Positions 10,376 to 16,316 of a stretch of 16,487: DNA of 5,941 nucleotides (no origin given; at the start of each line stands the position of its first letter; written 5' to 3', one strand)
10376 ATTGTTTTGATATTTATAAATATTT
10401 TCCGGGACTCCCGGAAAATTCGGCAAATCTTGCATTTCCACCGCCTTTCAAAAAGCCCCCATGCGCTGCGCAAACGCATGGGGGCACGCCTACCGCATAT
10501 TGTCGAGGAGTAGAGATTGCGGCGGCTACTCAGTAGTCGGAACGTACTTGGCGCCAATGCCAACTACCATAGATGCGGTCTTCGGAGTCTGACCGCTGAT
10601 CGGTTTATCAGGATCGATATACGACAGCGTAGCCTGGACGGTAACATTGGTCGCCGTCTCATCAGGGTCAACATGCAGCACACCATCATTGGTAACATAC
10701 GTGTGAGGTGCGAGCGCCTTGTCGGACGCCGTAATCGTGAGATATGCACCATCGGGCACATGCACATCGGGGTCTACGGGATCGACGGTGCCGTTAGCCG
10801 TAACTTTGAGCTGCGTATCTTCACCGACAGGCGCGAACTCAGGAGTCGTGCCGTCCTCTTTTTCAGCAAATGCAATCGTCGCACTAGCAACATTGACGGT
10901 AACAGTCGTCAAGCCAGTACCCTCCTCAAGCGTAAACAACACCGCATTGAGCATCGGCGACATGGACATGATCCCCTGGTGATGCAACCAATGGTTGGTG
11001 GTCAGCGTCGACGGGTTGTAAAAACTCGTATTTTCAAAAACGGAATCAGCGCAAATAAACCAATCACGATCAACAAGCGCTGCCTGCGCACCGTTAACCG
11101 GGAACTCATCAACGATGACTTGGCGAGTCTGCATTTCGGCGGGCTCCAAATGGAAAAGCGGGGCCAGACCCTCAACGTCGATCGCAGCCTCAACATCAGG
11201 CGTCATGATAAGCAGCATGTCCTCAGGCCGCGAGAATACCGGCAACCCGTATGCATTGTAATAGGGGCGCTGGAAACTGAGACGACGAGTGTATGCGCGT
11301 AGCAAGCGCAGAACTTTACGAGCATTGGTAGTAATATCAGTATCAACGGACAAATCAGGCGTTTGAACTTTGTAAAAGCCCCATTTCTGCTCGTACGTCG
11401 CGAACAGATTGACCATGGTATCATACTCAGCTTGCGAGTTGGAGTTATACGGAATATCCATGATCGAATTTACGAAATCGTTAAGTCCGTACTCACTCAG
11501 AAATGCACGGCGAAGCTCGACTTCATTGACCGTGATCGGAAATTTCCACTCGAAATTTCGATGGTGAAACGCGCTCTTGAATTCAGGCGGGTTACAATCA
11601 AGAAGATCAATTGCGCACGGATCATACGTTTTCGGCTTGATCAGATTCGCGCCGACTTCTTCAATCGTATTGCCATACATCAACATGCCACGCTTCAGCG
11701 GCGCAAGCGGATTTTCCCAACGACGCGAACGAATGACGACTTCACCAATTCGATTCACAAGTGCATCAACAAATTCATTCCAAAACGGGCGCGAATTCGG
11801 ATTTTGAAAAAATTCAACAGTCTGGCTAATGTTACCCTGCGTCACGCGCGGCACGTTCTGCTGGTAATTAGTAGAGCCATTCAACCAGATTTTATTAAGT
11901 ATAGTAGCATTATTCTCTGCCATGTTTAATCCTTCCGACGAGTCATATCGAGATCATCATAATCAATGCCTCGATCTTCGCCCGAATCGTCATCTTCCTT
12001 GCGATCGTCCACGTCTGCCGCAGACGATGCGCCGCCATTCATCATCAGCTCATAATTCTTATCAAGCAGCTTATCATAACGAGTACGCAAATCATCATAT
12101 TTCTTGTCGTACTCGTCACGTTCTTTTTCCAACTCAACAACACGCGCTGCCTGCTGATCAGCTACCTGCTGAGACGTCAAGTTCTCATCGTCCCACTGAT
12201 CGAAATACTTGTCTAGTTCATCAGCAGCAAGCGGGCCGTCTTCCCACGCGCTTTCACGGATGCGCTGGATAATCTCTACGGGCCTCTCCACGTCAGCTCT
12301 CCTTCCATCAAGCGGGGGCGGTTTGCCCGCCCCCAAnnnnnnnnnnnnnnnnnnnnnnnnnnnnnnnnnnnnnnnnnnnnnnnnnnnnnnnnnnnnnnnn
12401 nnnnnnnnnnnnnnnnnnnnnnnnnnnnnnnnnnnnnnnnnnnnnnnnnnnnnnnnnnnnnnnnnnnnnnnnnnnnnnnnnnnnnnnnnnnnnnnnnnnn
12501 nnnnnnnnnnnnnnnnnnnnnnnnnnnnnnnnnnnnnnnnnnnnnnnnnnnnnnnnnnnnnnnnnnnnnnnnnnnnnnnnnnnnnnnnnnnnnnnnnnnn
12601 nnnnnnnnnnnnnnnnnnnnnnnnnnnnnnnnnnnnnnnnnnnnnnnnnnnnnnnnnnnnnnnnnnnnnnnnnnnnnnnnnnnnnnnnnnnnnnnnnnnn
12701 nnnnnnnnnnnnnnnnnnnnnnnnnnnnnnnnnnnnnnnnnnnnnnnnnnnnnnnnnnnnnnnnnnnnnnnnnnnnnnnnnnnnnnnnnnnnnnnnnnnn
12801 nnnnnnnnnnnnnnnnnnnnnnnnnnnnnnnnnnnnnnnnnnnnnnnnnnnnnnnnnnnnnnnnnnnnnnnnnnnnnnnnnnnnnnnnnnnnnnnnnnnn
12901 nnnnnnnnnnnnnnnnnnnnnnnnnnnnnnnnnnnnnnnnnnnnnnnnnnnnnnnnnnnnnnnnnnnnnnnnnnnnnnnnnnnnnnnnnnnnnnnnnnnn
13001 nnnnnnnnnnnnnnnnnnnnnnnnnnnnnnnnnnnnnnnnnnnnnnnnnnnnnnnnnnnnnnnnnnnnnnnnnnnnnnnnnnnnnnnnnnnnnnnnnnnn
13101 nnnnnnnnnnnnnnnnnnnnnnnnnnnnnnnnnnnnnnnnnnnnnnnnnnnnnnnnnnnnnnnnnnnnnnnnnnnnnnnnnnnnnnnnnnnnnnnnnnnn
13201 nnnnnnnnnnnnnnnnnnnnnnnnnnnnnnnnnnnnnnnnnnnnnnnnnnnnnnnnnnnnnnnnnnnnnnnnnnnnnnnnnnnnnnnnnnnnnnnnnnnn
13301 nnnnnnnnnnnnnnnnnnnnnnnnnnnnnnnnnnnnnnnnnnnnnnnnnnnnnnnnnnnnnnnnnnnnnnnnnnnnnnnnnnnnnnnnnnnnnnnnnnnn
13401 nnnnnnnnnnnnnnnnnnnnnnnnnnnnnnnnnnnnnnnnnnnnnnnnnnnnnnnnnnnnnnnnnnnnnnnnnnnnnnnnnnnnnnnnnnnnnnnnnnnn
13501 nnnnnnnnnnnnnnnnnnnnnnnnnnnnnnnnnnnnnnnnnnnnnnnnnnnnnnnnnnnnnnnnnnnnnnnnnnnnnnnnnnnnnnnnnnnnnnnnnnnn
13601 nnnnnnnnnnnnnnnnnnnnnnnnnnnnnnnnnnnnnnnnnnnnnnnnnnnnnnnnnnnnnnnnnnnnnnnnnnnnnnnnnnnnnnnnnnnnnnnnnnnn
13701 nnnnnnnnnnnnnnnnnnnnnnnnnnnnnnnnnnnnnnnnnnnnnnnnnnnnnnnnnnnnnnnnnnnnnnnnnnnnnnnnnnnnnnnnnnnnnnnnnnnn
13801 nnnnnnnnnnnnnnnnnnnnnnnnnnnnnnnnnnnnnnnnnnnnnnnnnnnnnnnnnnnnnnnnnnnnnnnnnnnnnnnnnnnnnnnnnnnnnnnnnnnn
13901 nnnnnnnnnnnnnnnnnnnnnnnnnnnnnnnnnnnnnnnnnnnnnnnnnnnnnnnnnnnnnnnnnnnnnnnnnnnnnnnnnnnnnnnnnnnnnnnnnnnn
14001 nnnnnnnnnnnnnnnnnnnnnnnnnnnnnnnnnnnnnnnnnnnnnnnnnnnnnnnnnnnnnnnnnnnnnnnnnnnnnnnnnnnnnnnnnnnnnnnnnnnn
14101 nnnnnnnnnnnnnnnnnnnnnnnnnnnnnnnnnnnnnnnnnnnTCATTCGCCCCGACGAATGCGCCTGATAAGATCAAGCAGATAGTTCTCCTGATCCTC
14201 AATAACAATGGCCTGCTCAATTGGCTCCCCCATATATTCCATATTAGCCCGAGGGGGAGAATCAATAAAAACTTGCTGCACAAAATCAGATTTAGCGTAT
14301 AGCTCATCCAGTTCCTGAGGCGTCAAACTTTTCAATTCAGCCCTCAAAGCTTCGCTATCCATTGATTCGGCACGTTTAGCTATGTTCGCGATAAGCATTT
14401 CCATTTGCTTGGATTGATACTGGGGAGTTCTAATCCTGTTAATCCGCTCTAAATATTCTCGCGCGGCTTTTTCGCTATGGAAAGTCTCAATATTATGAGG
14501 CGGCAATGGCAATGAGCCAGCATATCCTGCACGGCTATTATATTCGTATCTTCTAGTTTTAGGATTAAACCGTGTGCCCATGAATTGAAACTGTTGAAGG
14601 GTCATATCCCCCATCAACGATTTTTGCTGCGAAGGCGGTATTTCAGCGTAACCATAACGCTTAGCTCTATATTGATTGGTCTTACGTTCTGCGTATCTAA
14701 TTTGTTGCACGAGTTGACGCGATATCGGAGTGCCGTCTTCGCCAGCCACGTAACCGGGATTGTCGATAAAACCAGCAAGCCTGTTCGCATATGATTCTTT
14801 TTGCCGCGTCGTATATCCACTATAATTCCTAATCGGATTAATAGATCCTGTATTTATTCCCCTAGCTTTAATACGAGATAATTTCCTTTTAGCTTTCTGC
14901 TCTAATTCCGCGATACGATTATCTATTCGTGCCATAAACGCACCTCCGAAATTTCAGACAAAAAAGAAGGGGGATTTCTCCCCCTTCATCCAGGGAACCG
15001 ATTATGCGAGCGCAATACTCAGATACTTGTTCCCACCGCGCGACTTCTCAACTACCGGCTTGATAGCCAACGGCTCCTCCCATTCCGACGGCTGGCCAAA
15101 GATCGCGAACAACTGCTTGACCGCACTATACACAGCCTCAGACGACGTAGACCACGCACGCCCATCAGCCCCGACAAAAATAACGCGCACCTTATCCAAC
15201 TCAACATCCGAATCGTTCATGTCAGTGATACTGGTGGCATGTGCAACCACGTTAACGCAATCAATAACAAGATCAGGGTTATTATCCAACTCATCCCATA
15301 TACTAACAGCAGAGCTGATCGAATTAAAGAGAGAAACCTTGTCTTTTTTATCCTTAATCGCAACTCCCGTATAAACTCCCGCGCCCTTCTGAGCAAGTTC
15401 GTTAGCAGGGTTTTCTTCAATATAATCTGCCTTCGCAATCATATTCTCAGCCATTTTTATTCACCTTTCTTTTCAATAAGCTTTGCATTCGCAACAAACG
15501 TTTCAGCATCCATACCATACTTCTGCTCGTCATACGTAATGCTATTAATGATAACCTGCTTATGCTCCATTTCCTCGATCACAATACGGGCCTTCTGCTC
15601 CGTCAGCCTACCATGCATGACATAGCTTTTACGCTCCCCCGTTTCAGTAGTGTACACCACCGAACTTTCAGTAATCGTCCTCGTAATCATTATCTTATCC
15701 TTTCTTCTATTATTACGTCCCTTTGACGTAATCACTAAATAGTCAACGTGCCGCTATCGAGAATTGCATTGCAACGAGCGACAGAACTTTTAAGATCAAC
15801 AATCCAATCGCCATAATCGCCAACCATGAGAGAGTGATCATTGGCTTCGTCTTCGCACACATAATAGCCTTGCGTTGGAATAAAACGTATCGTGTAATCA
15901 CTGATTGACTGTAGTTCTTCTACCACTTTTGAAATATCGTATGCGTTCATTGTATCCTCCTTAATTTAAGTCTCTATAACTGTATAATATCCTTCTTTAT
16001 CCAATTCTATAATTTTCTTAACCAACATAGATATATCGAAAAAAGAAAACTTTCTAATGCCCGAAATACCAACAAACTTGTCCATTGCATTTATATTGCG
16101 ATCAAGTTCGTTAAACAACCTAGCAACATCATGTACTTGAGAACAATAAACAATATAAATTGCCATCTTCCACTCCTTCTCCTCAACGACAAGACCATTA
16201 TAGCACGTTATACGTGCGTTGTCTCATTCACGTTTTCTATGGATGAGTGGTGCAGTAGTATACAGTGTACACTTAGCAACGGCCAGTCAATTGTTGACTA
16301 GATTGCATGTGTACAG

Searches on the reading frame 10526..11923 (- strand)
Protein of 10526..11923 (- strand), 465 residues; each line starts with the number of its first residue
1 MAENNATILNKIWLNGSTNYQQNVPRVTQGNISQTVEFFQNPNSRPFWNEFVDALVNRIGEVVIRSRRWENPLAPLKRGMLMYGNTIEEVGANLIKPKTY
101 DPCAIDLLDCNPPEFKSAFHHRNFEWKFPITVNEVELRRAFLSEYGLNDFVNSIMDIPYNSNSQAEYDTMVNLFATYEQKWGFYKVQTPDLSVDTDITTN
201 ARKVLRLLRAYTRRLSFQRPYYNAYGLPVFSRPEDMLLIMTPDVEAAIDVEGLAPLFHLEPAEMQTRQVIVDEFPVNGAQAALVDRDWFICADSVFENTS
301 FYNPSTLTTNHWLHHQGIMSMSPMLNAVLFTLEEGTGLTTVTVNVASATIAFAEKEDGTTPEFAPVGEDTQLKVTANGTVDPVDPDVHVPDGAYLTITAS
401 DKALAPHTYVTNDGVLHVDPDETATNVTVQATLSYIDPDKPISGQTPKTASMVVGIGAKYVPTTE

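Call 9: search_protein_families(library=pfam, proteins=[window:10526-11923:-], max_evalue=0.01)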
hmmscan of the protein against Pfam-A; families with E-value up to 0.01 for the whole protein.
window:10526-11923:- (465 aa): 1 family
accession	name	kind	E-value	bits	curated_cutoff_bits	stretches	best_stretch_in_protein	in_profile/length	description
PF25622.1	Phi29_MCP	-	9.9e-92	308.2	27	1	10-331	2-323/323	Phi29-like phage major capsid protein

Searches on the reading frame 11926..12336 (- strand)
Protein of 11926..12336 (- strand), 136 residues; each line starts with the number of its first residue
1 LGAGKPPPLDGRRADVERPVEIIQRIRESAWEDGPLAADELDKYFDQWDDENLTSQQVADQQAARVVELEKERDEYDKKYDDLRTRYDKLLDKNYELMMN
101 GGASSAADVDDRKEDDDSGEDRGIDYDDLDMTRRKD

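Call 51: search_protein_families(library=pfam, proteins=[window:11926-12336:-], max_evalue=1)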
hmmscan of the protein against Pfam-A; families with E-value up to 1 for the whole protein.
window:11926-12336:- (136 aa): 2 families
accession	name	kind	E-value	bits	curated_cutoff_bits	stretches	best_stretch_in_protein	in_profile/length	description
PF16810.10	RXLR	-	0.11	13.4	26.9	1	42-93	95-140/141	RXLR phytopathogen effector protein, Avirulence activity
PF14362.11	DUF4407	-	0.16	11.6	31.3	1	43-94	111-164/297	Domain of unknown function (DUF4407)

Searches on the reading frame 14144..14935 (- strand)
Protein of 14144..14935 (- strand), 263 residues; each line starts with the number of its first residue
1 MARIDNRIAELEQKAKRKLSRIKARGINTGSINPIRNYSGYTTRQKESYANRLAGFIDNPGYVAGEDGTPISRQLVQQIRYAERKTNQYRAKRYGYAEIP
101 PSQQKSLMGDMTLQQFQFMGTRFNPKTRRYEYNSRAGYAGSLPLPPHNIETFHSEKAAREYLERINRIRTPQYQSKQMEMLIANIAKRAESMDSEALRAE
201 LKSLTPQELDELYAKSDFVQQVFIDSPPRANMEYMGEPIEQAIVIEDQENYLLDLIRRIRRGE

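Call 9: search_protein_families(library=pfam, proteins=[window:14144-14935:-], max_evalue=0.01)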
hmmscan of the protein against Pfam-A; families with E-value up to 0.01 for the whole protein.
window:14144-14935:- (263 aa): 0 families

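Call 10: search_protein_families(library=phrogs, proteins=[window:14144-14935:-], max_evalue=0.1)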
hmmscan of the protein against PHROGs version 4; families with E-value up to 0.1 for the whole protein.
window:14144-14935:- (263 aa): 0 families

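Call 51: search_protein_families(library=pfam, proteins=[window:14144-14935:-], max_evalue=1)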
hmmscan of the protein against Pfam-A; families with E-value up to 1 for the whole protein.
window:14144-14935:- (263 aa): 1 family
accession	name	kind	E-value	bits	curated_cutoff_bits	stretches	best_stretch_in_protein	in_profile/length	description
PF24645.1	DUF7639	-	0.062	13.7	27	1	80-115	12-48/92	Domain of unknown function (DUF7639)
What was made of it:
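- On phi29-like protein-primed podovirus genome (former Picovirinae; Cp-1 / Av-1-like layout): A 263-aa ORF at 14144-14935 sits in the syntenic position and overlaps the polymerase start, but matches no Pfam or PHROG family (calls 9, 10, 51).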

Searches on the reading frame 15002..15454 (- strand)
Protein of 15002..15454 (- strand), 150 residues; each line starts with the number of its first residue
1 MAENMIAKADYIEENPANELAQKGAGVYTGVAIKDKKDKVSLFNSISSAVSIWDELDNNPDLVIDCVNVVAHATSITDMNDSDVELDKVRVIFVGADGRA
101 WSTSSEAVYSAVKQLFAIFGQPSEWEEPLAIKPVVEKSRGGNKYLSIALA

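Call 9: search_protein_families(library=pfam, proteins=[window:15002-15454:-], max_evalue=0.01)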
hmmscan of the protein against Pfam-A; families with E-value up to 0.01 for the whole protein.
window:15002-15454:- (150 aa): 1 family
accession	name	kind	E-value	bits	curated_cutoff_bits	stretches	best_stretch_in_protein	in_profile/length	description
PF17427.7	Phi29_Phage_SSB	-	5.7e-14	52.8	25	1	30-149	10-122/123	Phage Single-stranded DNA-binding protein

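Call 10: search_protein_families(library=phrogs, proteins=[window:15002-15454:-], max_evalue=0.1)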
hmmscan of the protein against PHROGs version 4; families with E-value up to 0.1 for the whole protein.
window:15002-15454:- (150 aa): 1 family
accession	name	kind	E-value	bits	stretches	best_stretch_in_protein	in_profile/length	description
phrog_6243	-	DNA, RNA and nucleotide metabolism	4.3e-18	66.6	1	27-149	45-164/166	single strand DNA binding protein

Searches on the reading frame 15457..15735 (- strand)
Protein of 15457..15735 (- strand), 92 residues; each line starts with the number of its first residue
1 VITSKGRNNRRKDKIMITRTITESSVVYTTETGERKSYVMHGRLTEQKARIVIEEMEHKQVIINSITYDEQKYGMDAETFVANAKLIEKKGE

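Call 10: search_protein_families(library=phrogs, proteins=[window:15457-15735:-], max_evalue=0.1)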
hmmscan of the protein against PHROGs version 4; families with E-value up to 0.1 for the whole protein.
window:15457-15735:- (92 aa): 2 families
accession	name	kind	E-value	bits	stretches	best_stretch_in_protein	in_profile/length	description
phrog_6370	-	DNA, RNA and nucleotide metabolism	3.1e-06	28.3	1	16-90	4-87/101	dsDNA binding protein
phrog_12787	-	unknown function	0.02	15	1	15-70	58-116/387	-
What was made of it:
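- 15457..15735 (-): p6-like dsDNA-binding protein gene in the right terminal operon. Its product is a candidate to coat and regulate the repeats. phrog_6370, E = 3.1e-6 (call 10).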

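Call 51: search_protein_families(library=pfam, proteins=[window:15457-15735:-], max_evalue=1)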
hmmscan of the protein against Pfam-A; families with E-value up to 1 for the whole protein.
window:15457-15735:- (92 aa): 3 families
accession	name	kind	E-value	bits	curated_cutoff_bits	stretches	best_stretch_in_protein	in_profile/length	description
PF14076.12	DUF4258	-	0.03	15.1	25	1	16-63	9-67/71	Domain of unknown function (DUF4258)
PF03775.22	MinC_C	-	0.09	13.2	33.2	1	33-72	40-79/102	Septum formation inhibitor MinC, C-terminal domain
PF00568.29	WH1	-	0.11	12.9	22.4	1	45-81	45-81/111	WH1 domain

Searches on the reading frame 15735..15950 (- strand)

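Call 10: search_protein_families(library=phrogs, proteins=[window:15735-15950:-], max_evalue=0.1)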
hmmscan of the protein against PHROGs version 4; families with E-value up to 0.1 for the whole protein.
window:15735-15950:- (71 aa): 1 family
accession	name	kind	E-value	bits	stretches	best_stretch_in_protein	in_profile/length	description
phrog_38662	-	unknown function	0.057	14.5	1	15-67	20-72/120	-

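Call 51: search_protein_families(library=pfam, proteins=[window:15735-15950:-], max_evalue=1)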
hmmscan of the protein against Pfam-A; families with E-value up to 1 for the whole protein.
window:15735-15950:- (71 aa): 2 families
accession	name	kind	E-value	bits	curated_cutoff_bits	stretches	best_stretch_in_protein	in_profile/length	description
PF10438.15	Cyc-maltodext_C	-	0.17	12.4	22.2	1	21-43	2-24/76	Cyclo-malto-dextrinase C-terminal domain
PF14627.12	DUF4453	-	0.18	12.4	26.1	1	8-62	55-106/109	Domain of unknown function (DUF4453)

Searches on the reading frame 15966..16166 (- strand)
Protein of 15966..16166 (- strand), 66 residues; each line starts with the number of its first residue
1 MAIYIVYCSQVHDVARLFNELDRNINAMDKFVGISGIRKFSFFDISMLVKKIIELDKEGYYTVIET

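Call 10: search_protein_families(library=phrogs, proteins=[window:15966-16166:-], max_evalue=0.1)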
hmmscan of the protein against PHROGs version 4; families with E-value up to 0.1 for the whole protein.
window:15966-16166:- (66 aa): 1 family
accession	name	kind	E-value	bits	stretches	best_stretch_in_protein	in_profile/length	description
phrog_2241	-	unknown function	0.059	14.7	1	24-57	40-73/81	-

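Call 44: find_homologous_proteins(query=window:15969-16166:-, max_evalue=10)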
Query window:15969-16166:- (66 aa): 1 proteins with E <= 10 among 1 candidates.
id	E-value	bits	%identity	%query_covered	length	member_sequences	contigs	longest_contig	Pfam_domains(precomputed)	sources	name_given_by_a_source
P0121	1.8e-35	137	100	100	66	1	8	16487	-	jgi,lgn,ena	jgi:hypothetical protein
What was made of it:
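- Tried and rejected: The 66-aa protein finds only itself (call 44).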

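Call 45: find_encoding_contigs(protein=P0121, flank=10000, max_places=10)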
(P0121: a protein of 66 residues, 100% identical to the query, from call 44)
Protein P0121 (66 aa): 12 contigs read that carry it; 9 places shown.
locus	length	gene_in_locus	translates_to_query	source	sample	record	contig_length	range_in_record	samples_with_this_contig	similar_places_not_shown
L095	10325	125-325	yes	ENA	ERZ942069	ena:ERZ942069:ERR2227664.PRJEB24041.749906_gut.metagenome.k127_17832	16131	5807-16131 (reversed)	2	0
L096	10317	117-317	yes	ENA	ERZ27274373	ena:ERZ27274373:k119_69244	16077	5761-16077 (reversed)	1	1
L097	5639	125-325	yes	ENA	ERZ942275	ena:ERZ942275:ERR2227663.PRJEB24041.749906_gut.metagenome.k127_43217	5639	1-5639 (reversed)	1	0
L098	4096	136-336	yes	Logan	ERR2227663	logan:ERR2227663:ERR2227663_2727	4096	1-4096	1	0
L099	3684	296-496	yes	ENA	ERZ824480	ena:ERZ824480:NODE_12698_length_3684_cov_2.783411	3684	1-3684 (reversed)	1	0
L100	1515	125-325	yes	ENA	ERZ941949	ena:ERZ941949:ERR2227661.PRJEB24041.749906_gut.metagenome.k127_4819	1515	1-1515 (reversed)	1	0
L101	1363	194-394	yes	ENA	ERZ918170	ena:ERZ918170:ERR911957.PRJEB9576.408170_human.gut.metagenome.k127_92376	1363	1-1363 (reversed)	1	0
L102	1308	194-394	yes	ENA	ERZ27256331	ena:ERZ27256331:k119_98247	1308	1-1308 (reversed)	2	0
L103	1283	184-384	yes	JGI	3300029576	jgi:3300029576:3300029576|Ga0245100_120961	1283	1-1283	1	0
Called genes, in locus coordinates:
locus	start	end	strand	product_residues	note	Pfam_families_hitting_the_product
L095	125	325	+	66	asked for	-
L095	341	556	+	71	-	-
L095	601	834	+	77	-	-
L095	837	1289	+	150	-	PF17427:Phi29_Phage_SSB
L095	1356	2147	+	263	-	-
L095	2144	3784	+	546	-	PF03175:DNA_pol_B_2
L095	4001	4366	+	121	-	-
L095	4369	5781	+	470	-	PF25622:Phi29_MCP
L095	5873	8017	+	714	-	PF20934:phi29_gp9_C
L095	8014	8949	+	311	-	PF05352:Phage_connector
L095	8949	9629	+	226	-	-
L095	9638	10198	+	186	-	-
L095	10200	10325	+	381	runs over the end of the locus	PF08614:ATG16 (faint), PF12795:MscS_porin (weak), PF28019:HmpF (weak)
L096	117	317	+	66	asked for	-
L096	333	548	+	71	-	-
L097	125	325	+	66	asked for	-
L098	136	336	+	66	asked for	-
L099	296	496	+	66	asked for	-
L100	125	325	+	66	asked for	-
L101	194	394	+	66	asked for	-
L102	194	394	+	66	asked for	-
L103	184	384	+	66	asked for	-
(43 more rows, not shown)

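Call 51: search_protein_families(library=pfam, proteins=[window:15966-16166:-], max_evalue=1)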
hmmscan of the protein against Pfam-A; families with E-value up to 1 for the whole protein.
window:15966-16166:- (66 aa): 0 families

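Call 60: predict_structure(protein=window:15969-16166:-)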
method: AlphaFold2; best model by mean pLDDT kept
length: 66 residues; sequences in the alignment: 1
mean_pLDDT: 47.2   pTM: 0.29
mean pLDDT of the five models: 47.2, 45.0, 42.8, 40.8, 40.0
residues with pLDDT >= 90: 0; 70-90: 0; 50-70: 31; < 50: 35
segments of 3 or more residues with pLDDT < 50: 1-12, 28-39, 59-66
pLDDT, mean of each block of 10 residues (from residue 1): 38 51 54 42 54 52 33
secondary structure, 60 per line:
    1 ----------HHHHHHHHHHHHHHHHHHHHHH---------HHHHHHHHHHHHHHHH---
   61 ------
elements in order: H11-32 H42-57
